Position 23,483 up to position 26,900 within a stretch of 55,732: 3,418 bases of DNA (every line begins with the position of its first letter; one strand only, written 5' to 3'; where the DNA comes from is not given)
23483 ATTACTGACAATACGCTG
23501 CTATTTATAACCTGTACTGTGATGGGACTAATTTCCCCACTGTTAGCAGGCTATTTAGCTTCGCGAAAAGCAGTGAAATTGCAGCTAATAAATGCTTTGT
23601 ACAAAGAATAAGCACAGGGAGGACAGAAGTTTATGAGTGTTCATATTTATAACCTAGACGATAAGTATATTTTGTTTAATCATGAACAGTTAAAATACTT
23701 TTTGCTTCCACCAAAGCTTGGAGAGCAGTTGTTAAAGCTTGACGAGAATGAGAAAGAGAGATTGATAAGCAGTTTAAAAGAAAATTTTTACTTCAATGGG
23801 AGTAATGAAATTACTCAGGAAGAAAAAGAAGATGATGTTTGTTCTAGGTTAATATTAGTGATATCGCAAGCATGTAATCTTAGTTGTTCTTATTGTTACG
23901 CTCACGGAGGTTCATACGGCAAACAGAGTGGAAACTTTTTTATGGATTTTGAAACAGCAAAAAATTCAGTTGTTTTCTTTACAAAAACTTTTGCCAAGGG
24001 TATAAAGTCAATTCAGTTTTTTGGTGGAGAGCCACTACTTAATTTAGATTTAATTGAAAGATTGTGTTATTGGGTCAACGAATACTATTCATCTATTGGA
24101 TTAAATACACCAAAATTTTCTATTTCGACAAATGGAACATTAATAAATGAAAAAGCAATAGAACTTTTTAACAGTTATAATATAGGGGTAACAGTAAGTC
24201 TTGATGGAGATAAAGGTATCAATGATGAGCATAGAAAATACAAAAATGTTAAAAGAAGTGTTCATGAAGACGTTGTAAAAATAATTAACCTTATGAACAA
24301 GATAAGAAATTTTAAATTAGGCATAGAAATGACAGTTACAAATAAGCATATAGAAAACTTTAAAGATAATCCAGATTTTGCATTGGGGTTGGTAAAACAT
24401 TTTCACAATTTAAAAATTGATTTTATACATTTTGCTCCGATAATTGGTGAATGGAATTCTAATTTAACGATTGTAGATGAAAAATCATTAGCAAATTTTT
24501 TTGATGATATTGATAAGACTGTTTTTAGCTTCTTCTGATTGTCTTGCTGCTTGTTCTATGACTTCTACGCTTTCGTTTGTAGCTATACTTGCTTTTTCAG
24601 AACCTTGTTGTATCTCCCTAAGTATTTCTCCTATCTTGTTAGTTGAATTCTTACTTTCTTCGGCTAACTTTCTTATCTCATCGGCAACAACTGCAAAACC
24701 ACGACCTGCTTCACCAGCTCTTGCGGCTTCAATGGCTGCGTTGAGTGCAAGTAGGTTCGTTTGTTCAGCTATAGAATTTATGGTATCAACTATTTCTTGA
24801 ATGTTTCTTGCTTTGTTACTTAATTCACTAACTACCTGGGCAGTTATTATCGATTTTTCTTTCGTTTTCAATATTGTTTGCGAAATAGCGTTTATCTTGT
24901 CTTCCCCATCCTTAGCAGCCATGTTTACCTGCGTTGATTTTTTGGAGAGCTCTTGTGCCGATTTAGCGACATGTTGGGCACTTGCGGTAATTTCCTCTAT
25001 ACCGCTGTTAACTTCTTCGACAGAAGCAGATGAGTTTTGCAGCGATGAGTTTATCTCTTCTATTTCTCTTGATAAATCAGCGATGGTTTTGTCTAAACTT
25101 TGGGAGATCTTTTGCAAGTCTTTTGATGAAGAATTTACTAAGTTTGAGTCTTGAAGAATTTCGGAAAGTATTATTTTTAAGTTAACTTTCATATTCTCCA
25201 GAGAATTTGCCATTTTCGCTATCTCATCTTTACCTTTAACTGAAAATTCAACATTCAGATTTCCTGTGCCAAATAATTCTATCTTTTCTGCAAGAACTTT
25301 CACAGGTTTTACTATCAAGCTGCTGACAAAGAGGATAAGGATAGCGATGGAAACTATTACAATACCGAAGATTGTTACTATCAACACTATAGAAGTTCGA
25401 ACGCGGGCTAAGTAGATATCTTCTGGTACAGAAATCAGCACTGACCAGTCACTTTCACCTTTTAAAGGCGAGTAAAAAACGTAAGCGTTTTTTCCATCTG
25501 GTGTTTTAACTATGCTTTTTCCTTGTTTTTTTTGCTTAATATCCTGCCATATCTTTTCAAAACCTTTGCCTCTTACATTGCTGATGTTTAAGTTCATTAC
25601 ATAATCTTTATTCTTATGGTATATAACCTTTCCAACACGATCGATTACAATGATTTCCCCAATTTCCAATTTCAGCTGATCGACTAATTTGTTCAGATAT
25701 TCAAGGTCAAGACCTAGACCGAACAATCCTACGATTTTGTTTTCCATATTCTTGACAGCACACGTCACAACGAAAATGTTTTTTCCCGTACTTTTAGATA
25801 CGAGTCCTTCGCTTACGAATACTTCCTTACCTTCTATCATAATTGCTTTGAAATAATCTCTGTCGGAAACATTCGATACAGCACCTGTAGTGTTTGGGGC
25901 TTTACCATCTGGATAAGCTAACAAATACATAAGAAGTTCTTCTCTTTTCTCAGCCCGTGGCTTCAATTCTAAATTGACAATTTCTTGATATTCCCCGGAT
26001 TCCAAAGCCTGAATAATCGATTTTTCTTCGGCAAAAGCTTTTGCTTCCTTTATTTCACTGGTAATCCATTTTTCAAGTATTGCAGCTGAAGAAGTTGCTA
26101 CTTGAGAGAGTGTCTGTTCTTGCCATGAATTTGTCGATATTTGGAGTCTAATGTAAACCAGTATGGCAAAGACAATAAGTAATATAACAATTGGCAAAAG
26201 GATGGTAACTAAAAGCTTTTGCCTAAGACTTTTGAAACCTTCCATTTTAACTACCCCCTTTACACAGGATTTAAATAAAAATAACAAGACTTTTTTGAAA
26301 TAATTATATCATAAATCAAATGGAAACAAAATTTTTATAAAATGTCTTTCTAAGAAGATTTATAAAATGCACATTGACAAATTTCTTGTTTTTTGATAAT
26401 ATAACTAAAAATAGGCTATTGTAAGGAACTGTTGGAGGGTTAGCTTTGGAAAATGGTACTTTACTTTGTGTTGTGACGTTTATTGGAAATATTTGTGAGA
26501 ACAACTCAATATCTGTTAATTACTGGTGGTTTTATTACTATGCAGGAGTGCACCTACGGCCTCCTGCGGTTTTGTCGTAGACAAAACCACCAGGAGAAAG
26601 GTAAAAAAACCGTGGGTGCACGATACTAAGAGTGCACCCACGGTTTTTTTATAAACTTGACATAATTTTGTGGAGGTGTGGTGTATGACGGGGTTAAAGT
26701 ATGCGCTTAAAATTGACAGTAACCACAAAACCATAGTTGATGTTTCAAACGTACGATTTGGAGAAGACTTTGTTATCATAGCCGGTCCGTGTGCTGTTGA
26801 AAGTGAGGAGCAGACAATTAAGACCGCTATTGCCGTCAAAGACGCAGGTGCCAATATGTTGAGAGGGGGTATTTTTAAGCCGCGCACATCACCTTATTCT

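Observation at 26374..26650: Leader peptide with seven consecutive aromatic codons (Tyr-Trp-Trp-Phe-Tyr-Tyr-Tyr) plus duplicated terminator arm: an attenuator for one giant aro-phe-tyr-trp supraoperon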

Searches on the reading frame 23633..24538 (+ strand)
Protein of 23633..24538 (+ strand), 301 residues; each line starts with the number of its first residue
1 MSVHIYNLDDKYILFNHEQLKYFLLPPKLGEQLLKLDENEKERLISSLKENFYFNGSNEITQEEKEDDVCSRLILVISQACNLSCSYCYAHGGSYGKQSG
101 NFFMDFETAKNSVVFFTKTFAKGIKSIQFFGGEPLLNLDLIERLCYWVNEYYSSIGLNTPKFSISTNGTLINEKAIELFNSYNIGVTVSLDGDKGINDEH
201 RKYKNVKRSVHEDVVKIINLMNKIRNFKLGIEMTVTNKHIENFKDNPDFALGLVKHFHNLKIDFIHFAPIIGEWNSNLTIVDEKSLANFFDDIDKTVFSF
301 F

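Call 8: search_protein_families(library=ncbifam, proteins=[window:23633-24538:+], max_evalue=1e-10)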
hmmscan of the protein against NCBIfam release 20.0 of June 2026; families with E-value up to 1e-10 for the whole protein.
window:23633-24538:+ (301 aa): 43 families (the best 25 are shown)
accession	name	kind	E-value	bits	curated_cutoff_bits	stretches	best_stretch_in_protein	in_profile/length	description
NF047865.1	rSAM_PapB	equivalog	1.3e-41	142.9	340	1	71-273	3-191/330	PapB family radical SAM/SPASM ranthipeptide maturase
TIGR04064.1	rSAM_nif11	equivalog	6.1e-33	114.2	518.7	1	55-224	62-228/459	nif11-like peptide radical SAM maturase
TIGR04068.1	rSAM_ocin_clost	equivalog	9.3e-33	113.8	500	1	65-228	78-240/462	Cys-rich peptide radical SAM maturase CcpM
TIGR03906.1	quino_hemo_SAM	equivalog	3.7e-31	108.3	453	1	66-293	89-306/467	quinohemoprotein amine dehydrogenase maturation protein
TIGR03974.1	rSAM_six_Cys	equivalog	6.9e-30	104.3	425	1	61-295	87-310/451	thioether cross-link-forming SCIFF peptide maturase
NF050038.1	rSAM_RiPP_GggB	equivalog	3.9e-29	101.9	650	1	59-246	30-205/398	streptosactin maturase GggB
NF040492.1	not_ScfB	exception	3.7e-27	95.3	855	1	50-296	72-310/450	ScfB-related radical SAM/SPASM orphan maturase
TIGR03978.1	rSAM_paired_1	equivalog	4.3e-25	88.4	370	1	38-244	48-251/466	His-Xaa-Ser system radical SAM maturase HxsB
NF041707.1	rSAM_YhhB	equivalog_domain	2.1e-23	82.9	445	1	74-223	5-154/369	cyclophane-forming radical SAM/SPASM peptide maturase YhhB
TIGR04280.1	geopep_mat_rSAM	hypoth_equivalog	1.2e-22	80.5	400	1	71-275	84-280/428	geopeptide radical SAM maturase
TIGR03942.1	sulfatase_rSAM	equivalog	2.6e-22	79.4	349.45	1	75-279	5-198/363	anaerobic sulfatase maturase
TIGR04269.1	SAM_SPASM_FxsB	subfamily_domain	8.4e-20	71.1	370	1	72-235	3-170/363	FxsB family cyclophane-forming radical SAM/SPASM peptide maturase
NF041298.1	rSAM_mat_DynA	equivalog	9.4e-20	70.9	450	1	79-249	9-173/356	dynobactin maturation radical SAM/SPASM protein DynA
TIGR04115.1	rSAM_Cxxx_rpt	equivalog_domain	1.3e-19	71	350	1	75-246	6-179/359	radical SAM peptide maturase, CXXX-repeat target family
TIGR04496.1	rSAM_XyeB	equivalog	1.7e-19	69.8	450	1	73-223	6-158/385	cyclophane-forming radical SAM/SPASM peptide maturase XyeB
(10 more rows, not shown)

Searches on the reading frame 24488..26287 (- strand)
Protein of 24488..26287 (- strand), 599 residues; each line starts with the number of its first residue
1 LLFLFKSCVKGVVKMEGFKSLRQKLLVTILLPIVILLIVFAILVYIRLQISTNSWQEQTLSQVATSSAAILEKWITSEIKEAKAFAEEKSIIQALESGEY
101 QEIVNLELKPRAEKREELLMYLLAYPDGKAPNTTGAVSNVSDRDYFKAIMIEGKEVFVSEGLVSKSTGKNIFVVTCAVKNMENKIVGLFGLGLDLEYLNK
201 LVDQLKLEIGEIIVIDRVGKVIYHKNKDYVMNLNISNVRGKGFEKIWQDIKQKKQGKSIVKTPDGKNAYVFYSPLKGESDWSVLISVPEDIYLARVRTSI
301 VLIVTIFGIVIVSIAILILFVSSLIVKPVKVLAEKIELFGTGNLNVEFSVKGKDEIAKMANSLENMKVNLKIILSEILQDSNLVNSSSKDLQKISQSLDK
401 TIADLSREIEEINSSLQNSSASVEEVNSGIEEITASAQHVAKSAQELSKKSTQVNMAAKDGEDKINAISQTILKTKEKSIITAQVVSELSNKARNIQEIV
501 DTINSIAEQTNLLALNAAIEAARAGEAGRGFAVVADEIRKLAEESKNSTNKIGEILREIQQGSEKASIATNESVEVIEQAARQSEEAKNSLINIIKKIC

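Call 8: search_protein_families(library=ncbifam, proteins=[window:24488-26287:-], max_evalue=1e-10)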
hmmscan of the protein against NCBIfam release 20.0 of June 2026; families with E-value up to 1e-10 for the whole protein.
window:24488-26287:- (599 aa): 7 families
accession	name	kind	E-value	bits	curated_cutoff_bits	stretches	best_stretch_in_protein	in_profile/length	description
NF058645.1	MCPCtpMPsAe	equivalog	1.1e-44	153.2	900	1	294-596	198-488/558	methyl-accepting chemotaxis protein CtpM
NF050802.1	AspChtxCcaA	equivalog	2.1e-29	102.4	1300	1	435-579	518-655/700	aspartate chemotaxis receptor CcaA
NF047851.1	MCPCitTducer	equivalog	4.2e-27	95.4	900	1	304-581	196-449/553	methyl-accepting chemotaxis citrate transducer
NF007309.0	PRK09793.1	equivalog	1.5e-26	93.5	903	1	300-582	189-447/533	methyl-accepting chemotaxis protein IV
NF011622.0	PRK15048.1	equivalog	1.1e-24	87.4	900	1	305-558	195-421/553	methyl-accepting chemotaxis protein II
NF011615.0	PRK15041.1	equivalog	3.4e-24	85.4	947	1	299-558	192-423/554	methyl-accepting chemotaxis protein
NF041847.1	transduc_aer2_vibrio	equivalog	1.5e-23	83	1200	1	325-585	455-687/804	aerotaxis transducer Aer2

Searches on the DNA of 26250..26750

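Call 5: search_rna_families(source=window, start=26250, end=26750, threshold=evalue, max_evalue=10)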
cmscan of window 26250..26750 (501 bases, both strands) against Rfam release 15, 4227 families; matches with E-value up to 10: 13.
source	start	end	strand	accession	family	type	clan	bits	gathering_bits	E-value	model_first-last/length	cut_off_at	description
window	26567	26697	+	RF03926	MIR1435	Gene; miRNA;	-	27.8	94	0.049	1-186/186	no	MIR1435 microRNA precursor family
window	26598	26655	+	RF00665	mir-290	Gene; miRNA;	CL00096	27.3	51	0.0027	1-70/70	no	mir-290 microRNA precursor family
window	26598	26655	-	RF00665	mir-290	Gene; miRNA;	CL00096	24.8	51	0.013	1-70/70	no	mir-290 microRNA precursor family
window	26561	26649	+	RF02607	AbsR25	Gene; sRNA;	-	20.5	47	0.33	1-164/164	no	Acinetobacter sRNA 25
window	26547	26622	+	RF04021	mir-3492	Gene; miRNA;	-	20.2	44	0.15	1-79/79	no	mir-3492 microRNA precursor family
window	26604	26649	-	RF03390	mir-2450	Gene; miRNA;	-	19.7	59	0.37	1-73/73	no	mir-2450 microRNA precursor family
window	26604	26650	+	RF03821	mir-2002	Gene; miRNA;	-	19.4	49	0.42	1-68/68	no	mir-2002 microRNA precursor family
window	26567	26655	+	RF02074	STnc240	Gene; sRNA;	-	18.3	55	5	1-77/77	no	Enterobacterial sRNA STnc240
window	26521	26661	-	RF02864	sRNA_0030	Gene; sRNA;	-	15.6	123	1.7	1-165/165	no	Enterococcus sRNA 30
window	26571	26652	+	RF02891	AgrB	Gene; antisense;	-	15.5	40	6.5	1-84/84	no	ArsR-gov region gene B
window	26559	26648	+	RF00561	SNORA40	Gene; snRNA; snoRNA; HACA-box;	-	15.2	51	5.9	1-128/128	no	Small nucleolar RNA SNORA40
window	26565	26614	-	RF00066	U7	Gene; snRNA;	-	14.3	34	1.7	1-62/62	no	U7 small nuclear RNA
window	26363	26414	-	RF01402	STnc150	Gene; sRNA;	-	10.8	60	7.3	1-267/267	no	STnc150 Hfq binding RNA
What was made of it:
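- Closest known: Escherichia coli trp operon leader. Different: Rfam Trp_leader and Phe_leader give no hit at E up to 10 (call 5).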

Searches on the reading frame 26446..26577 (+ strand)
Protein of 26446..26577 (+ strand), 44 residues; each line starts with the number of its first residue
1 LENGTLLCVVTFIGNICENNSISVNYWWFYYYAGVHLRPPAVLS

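Call 14: find_homologous_proteins(query=window:26446-26577:+, max_evalue=10)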
Query seq(44 aa): no candidate shares three 5-residue words with the query. No homologue found.
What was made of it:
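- Tried and rejected: The single peptide found nothing (call 14).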

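Call 65: find_homologous_proteins(query=A2, max_evalue=10)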
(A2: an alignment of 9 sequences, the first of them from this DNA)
Query A2 (9 sequences) (44 aa, profile of the alignment): 2 proteins with E <= 10 among 39 candidates.
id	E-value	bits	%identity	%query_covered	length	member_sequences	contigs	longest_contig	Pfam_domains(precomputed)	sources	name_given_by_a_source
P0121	1.5e-14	72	41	73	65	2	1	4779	-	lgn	-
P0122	7.8e-13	66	75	27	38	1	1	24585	-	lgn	-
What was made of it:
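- Tried and rejected: A profile built from a nine-row alignment of eight distinct leader peptides found only the two leader ORFs already in hand (call 65).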
